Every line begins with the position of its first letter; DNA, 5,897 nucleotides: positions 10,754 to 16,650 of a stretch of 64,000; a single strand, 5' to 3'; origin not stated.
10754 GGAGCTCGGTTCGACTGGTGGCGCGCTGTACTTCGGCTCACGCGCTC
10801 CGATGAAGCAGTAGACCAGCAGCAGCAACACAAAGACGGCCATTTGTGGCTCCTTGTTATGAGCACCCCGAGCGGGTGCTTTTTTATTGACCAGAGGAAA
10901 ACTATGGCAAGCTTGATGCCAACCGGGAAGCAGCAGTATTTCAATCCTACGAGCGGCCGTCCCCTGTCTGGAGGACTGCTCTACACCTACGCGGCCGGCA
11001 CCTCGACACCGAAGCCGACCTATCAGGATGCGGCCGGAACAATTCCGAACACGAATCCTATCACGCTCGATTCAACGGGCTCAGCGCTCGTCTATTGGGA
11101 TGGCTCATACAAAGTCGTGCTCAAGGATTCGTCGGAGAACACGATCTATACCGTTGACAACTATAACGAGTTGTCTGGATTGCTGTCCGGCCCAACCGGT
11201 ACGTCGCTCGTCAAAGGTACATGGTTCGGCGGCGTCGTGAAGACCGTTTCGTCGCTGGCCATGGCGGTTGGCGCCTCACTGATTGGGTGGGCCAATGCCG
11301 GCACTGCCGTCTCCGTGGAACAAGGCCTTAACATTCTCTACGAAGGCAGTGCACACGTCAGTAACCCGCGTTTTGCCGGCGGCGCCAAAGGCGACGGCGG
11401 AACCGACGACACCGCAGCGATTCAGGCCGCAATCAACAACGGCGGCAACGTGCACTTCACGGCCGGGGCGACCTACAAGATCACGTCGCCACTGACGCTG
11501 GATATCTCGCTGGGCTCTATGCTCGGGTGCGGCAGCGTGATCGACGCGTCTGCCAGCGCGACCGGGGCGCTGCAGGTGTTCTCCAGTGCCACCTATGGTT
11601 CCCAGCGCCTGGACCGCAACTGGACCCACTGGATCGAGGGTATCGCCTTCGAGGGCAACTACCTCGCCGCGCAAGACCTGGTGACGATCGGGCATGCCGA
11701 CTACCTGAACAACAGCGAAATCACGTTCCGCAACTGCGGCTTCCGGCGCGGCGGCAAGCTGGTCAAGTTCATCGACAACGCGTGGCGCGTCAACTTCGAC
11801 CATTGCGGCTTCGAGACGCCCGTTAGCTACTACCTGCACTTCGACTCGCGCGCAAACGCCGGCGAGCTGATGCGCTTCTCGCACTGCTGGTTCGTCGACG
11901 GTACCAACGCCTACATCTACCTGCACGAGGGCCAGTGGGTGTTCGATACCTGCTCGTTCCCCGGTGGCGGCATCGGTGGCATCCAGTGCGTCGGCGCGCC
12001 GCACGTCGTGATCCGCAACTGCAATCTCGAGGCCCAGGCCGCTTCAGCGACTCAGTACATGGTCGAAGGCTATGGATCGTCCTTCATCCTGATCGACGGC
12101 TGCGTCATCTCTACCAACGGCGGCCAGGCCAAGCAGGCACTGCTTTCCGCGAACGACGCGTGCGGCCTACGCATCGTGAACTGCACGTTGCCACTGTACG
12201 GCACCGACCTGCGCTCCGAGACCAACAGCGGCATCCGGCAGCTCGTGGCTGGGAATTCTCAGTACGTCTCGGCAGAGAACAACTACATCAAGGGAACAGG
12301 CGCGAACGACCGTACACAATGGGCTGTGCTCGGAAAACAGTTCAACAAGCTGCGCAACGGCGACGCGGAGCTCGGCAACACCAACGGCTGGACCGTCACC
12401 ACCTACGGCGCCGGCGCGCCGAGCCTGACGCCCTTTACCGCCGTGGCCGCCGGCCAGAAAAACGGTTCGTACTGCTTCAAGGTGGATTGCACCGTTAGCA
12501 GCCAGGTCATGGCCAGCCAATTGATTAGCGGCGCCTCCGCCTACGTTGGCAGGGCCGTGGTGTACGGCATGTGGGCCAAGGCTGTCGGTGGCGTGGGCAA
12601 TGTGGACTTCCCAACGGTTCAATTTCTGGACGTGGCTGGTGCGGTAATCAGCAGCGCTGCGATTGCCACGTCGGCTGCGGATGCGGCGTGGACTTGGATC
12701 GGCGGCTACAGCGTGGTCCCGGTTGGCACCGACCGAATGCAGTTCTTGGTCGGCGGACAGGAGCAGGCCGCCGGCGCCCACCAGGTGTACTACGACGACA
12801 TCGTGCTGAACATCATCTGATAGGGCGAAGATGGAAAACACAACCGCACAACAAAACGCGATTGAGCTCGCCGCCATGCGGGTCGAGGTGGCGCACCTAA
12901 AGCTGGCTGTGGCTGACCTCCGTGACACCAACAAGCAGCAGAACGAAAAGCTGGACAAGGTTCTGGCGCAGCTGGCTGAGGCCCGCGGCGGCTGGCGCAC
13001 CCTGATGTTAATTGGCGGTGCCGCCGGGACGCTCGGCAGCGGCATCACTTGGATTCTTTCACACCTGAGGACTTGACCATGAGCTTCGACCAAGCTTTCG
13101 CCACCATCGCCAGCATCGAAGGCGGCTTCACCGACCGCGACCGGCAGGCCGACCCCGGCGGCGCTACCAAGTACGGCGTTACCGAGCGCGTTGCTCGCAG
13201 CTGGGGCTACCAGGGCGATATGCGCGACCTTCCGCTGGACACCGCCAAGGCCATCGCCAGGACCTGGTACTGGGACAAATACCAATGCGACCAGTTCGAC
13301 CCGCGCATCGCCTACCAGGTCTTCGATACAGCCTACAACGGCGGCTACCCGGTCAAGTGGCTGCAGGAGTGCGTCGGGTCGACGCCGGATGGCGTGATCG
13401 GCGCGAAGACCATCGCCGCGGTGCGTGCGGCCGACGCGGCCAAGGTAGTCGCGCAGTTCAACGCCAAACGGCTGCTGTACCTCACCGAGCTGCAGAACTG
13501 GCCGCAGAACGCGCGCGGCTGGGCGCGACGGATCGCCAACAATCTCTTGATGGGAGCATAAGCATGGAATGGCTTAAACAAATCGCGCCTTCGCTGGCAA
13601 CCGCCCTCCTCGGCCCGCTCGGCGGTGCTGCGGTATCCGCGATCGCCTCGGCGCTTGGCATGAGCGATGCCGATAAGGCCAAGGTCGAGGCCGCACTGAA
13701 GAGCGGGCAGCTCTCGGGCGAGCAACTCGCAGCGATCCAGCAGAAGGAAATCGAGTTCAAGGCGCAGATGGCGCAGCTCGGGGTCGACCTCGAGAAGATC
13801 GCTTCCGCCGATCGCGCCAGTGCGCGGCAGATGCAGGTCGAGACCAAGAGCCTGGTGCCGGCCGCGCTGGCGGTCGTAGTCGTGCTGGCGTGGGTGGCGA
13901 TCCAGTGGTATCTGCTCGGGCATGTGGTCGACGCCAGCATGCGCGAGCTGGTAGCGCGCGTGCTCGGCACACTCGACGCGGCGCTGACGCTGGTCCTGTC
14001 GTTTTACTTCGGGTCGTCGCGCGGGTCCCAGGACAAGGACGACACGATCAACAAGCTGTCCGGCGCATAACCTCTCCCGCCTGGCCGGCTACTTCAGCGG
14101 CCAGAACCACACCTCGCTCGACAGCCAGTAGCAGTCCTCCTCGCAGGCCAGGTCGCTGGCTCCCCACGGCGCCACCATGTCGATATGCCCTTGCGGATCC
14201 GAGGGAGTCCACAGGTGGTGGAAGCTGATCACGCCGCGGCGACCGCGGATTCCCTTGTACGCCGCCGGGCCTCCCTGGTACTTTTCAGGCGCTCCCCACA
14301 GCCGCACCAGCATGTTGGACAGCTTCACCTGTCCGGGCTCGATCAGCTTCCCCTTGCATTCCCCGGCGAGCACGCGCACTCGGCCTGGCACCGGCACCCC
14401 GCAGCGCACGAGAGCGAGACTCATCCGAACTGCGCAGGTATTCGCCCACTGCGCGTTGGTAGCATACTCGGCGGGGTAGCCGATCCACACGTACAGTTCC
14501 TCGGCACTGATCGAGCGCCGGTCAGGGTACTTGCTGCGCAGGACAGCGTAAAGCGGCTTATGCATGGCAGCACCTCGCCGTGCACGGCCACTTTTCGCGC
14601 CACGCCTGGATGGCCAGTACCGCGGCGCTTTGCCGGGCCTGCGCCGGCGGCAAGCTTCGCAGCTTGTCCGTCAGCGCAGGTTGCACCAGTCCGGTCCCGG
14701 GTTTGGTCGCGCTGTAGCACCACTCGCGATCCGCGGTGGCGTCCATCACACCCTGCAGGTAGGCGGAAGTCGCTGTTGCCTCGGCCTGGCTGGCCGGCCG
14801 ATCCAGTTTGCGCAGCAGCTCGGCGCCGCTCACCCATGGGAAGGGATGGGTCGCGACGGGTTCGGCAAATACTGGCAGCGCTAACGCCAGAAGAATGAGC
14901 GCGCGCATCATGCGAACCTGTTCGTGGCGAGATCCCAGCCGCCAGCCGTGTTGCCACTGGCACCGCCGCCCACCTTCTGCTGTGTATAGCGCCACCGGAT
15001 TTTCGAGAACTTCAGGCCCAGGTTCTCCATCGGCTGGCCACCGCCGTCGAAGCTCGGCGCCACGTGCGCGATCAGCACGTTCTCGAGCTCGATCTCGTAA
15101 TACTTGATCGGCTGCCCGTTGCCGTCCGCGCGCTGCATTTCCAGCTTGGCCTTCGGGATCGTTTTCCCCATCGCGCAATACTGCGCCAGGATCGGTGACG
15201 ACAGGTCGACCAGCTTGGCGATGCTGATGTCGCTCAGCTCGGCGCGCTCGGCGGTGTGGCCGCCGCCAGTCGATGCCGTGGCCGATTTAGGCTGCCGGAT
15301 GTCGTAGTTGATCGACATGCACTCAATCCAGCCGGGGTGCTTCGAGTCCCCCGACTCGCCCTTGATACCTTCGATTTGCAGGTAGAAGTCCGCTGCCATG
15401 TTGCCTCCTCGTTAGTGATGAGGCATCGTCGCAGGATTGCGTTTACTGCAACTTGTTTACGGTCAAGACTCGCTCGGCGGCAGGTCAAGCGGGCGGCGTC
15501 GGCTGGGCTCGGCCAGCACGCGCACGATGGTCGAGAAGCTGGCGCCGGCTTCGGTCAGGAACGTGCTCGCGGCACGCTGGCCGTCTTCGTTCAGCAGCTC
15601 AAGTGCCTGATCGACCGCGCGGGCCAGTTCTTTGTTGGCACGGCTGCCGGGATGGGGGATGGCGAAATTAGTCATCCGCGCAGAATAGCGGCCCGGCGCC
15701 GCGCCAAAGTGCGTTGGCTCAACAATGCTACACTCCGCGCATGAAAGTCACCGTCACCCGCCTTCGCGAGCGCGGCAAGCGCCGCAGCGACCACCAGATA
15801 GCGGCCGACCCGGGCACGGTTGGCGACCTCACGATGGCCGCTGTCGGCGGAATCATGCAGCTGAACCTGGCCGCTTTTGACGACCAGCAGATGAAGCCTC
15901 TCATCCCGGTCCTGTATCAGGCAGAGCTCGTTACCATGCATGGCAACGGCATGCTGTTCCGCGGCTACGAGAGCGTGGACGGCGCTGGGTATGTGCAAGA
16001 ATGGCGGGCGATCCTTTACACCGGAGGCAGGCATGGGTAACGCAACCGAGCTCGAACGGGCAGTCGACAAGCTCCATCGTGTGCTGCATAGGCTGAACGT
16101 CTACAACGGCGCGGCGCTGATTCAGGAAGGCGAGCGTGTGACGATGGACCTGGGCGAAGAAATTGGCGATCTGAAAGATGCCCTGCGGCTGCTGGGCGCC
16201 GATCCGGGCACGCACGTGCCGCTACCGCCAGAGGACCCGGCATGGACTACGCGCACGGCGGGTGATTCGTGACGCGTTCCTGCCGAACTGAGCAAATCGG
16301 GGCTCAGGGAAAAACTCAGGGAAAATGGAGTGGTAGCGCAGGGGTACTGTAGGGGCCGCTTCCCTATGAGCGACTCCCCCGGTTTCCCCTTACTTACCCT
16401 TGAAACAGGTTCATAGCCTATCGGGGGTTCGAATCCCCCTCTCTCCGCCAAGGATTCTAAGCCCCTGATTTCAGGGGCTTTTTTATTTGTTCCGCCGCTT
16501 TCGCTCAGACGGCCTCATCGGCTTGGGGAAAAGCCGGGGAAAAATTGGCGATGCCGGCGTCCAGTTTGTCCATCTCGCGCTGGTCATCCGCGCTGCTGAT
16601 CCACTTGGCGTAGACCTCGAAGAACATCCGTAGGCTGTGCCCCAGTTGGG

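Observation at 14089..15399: Temperate podovirus carrying an orphan T6SS weapon cassette: hcp - Rap1a/Tai4 immunity - Tae4 amidase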

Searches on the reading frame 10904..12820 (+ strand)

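Call 3: search_protein_families(library=pfam, proteins=[window:10904-12820:+], max_evalue=0.01)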
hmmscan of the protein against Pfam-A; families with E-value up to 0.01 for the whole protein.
window:10904-12820:+ (638 aa): 3 families
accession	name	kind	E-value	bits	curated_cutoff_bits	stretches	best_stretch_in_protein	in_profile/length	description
PF12708.12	Pect-lyase_RHGA_epim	-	8.2e-06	26.2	27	1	160-245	8-94/213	Rhamnogalacturonase A/epimerase, pectate lyase-like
PF13229.12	Beta_helix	-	1e-05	25.6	25.9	1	269-428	7-157/158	Right handed beta helix region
PF12218.14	End_N_terminal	-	0.00015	21.9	26.3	1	161-195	1-37/67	N terminal extension of bacteriophage endosialidase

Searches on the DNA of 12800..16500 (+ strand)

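Call 11: search_dna_similar(query=window:12800-16500:+, collection=phages, mode=distant, max_rows=25)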
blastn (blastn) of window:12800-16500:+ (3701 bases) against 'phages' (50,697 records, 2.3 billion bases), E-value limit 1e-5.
Records with a match: 3; places in all: 4; records where one place covers at least 80% of the query: 0.
Best place of each record, by identity: 80-90% 2; 60-80% 1.
By first word of the organism name: Synechococcus 2; Xanthomonas 1.
By host as written in the record: Xanthomonas campestris pv. campestris strain Ram 3-1 1; Synechococcus sp. PCC 7002 1; Synechococcus sp. 1.
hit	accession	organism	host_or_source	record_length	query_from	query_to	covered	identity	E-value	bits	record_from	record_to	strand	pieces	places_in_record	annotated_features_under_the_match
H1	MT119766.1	Xanthomonas phage PBR31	Xanthomonas campestris pv. campestris ...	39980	349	623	7%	67.0%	4e-12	82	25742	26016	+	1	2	lysozyme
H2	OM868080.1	Synechococcus phage Yong-L1-251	Synechococcus sp. PCC 7002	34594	3608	3685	2%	80.2%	3e-8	69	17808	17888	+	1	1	none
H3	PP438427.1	Synechococcus phage Ssp-JY37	Synechococcus sp.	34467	3608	3685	2%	80.2%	3e-8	69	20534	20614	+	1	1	none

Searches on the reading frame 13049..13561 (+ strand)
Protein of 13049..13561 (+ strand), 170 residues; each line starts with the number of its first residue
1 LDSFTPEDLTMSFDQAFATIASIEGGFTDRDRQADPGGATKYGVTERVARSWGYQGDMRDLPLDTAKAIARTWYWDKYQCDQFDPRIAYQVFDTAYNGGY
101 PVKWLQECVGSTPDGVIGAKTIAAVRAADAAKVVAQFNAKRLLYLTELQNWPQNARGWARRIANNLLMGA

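Call 3: search_protein_families(library=pfam, proteins=[window:13049-13561:+], max_evalue=0.01)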
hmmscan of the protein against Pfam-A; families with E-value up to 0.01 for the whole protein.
window:13049-13561:+ (170 aa): 2 families
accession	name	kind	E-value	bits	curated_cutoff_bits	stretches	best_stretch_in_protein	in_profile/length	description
PF05838.17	Glyco_hydro_108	-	4.1e-23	82.1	21.2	1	18-99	2-85/85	Glycosyl hydrolase 108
PF09374.15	PG_binding_3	-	2e-07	31.6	24.6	1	100-161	1-74/76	Predicted Peptidoglycan domain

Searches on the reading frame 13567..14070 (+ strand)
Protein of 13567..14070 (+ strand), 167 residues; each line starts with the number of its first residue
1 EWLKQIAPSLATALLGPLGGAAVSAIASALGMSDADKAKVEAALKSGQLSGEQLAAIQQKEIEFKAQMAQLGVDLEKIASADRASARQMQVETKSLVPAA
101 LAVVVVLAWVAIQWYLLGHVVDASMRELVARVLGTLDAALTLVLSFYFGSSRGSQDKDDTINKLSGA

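Call 3: search_protein_families(library=pfam, proteins=[window:13567-14070:+], max_evalue=0.01)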
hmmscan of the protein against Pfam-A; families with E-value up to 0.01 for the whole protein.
window:13567-14070:+ (167 aa): 1 family
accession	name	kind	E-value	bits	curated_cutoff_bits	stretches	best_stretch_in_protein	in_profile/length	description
PF11351.13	GTA_holin_3TM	-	0.0017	19.3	24.8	1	21-149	5-120/123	Holin of 3TMs, for gene-transfer release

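Call 32: search_protein_families(library=phrogs, proteins=[window:13567-14070:+], max_evalue=0.001)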
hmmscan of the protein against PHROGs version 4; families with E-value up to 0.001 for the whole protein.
window:13567-14070:+ (167 aa): 2 families
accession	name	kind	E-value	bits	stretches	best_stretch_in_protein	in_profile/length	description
phrog_1544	-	unknown function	1e-19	72.1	1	4-163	11-194/200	-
phrog_9990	-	unknown function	2.1e-06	28.6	1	95-160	4-69/72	-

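Call 51: find_related_loci(query=window:13567-14070:+, collection=viral_contigs, flank=6000)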
Query window:13567-14070:+ (167 aa) in viral_contigs; peptide patterns used: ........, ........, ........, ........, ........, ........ (x = any residue, [..] = any of these).
257 stretches matched a pattern; 230 encode a relative of the query (tblastn E <= 1e-3); the best 80 are kept; 80 distinct loci.
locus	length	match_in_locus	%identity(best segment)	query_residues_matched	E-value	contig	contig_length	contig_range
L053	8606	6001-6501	93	1-167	5e-98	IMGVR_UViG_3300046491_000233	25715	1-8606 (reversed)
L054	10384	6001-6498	88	1-166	8e-92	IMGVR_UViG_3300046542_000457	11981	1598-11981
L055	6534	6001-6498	87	1-166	2e-80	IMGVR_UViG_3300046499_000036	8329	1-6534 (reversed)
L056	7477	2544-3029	52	1-161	4e-49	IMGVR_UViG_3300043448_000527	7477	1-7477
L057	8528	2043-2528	52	1-161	4e-49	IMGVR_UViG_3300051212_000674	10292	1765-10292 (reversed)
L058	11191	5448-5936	50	1-162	3e-48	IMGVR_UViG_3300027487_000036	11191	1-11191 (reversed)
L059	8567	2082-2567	51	1-161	5e-48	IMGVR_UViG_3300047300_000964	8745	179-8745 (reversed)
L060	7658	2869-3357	50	1-162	3e-48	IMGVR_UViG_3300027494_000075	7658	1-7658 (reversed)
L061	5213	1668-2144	47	1-163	3e-41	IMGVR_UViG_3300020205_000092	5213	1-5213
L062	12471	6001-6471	48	1-161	2e-41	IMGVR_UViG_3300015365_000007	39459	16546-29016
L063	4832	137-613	47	1-163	3e-41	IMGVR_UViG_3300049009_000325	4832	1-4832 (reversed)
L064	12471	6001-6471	48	1-161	8e-41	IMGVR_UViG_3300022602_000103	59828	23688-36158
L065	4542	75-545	48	1-161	1e-40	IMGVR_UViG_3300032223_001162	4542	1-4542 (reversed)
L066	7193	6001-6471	48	1-161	1e-40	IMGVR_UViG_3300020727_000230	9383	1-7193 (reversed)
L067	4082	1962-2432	48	1-161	9e-41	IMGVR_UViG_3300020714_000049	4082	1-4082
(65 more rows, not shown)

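Call 68: search_protein_families(library=phrogs, proteins=[L054:1852-2757:+, L054:3253-5202:+, L054:5447-5998:+, L054:6590-7444:-, L054:9070-10080:-, L053:27-2363:+, L053:2876-4966:+], max_evalue=0.001)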
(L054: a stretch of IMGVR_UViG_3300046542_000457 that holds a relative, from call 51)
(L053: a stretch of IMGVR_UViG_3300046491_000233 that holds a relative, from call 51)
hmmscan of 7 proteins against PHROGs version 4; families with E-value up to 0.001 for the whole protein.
L054:1852-2757:+ (301 aa): 4 families
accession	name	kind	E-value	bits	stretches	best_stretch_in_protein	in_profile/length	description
phrog_469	-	tail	8e-95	319.7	1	5-295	606-901/903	tail protein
phrog_31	-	tail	1.8e-16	60.2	1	32-289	603-849/1565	central tail fiber J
phrog_23466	-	unknown function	2.8e-09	37.4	1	7-295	62-355/358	-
phrog_22849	-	tail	4.9e-09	36.8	1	208-291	3-87/390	tail fiber protein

L054:3253-5202:+ (649 aa): 1 family
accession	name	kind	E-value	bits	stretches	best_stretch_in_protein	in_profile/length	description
phrog_14251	-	unknown function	5.4e-05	22.9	1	63-125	71-138/539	-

L054:5447-5998:+ (183 aa): 3 families
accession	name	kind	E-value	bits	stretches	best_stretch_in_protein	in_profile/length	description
phrog_12853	-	unknown function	1.2e-45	156.1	1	4-132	2-130/131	-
phrog_315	-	lysis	1.3e-40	140.6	1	3-181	333-486/677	endolysin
phrog_2649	-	lysis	5.9e-05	24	1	100-145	184-226/261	endolysin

L054:6590-7444:- (284 aa): 2 families
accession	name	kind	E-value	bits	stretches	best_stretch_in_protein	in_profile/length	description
phrog_13198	-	unknown function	5.4e-45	154.7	1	66-278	14-227/230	-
phrog_26561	-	unknown function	4.5e-07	30.8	1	74-251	15-211/249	-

L054:9070-10080:- (336 aa): 5 families
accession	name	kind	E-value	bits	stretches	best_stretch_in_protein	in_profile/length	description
phrog_1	-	integration and excision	6.8e-51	175.2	1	11-326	124-435/611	integrase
phrog_216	-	integration and excision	2.9e-27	96.5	1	128-332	16-229/301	integrase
phrog_22184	-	unknown function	1.4e-08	35.6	1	12-223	24-235/254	-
phrog_7244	-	integration and excision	3.2e-06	27.6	1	16-245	34-246/263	integrase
phrog_25190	-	integration and excision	0.00013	23.3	0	256-326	17-88/109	integrase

L053:27-2363:+ (778 aa): 6 families
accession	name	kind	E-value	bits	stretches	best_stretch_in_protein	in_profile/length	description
phrog_469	-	tail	3.6e-197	658.3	1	3-772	91-901/903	tail protein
phrog_24367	-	unknown function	6.4e-36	124.8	1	3-313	97-401/408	-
phrog_31307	-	tail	3.3e-30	106.3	1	23-154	105-240/276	tail protein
phrog_31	-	tail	2.1e-19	69.9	1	272-767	367-850/1565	central tail fiber J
phrog_23466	-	unknown function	9.6e-11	42.1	1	465-772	45-355/358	-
phrog_22849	-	tail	2.1e-08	34.7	1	685-767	3-84/390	tail fiber protein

L053:2876-4966:+ (696 aa): 0 families

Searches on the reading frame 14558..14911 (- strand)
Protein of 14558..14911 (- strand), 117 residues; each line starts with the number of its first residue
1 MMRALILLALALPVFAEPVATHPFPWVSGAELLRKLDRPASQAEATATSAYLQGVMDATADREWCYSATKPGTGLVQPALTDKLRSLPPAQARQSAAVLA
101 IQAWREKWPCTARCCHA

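Call 3: search_protein_families(library=pfam, proteins=[window:14558-14911:-], max_evalue=0.01)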
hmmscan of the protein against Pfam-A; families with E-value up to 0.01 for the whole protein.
window:14558-14911:- (117 aa): 1 family
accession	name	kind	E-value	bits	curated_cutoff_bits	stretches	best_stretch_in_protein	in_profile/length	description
PF18602.6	Rap1a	-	3.1e-11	44.1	27.7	1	29-110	2-90/90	Rap1a immunity proteins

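Call 59: search_solved_structures(query=window:14558-14911:-, max_evalue=1, show_alignments=1)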
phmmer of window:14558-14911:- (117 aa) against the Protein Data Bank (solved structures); distinct sequences matched with E-value up to 1: 5.
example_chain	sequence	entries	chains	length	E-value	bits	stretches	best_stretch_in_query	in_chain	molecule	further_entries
4bi8_A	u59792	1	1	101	1.3e-05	28.6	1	36-111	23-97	RAP1A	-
3zfi_A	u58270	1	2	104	1.4e-05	28.5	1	34-111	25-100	RAP1A PROTEIN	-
6ijf_A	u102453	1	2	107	0.00048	23.6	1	45-112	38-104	Tai4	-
6ije_B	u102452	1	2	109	0.00049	23.6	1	45-112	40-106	Tai4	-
1gnx_A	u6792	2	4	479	0.02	18.4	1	58-115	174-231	BETA-GLUCOSIDASE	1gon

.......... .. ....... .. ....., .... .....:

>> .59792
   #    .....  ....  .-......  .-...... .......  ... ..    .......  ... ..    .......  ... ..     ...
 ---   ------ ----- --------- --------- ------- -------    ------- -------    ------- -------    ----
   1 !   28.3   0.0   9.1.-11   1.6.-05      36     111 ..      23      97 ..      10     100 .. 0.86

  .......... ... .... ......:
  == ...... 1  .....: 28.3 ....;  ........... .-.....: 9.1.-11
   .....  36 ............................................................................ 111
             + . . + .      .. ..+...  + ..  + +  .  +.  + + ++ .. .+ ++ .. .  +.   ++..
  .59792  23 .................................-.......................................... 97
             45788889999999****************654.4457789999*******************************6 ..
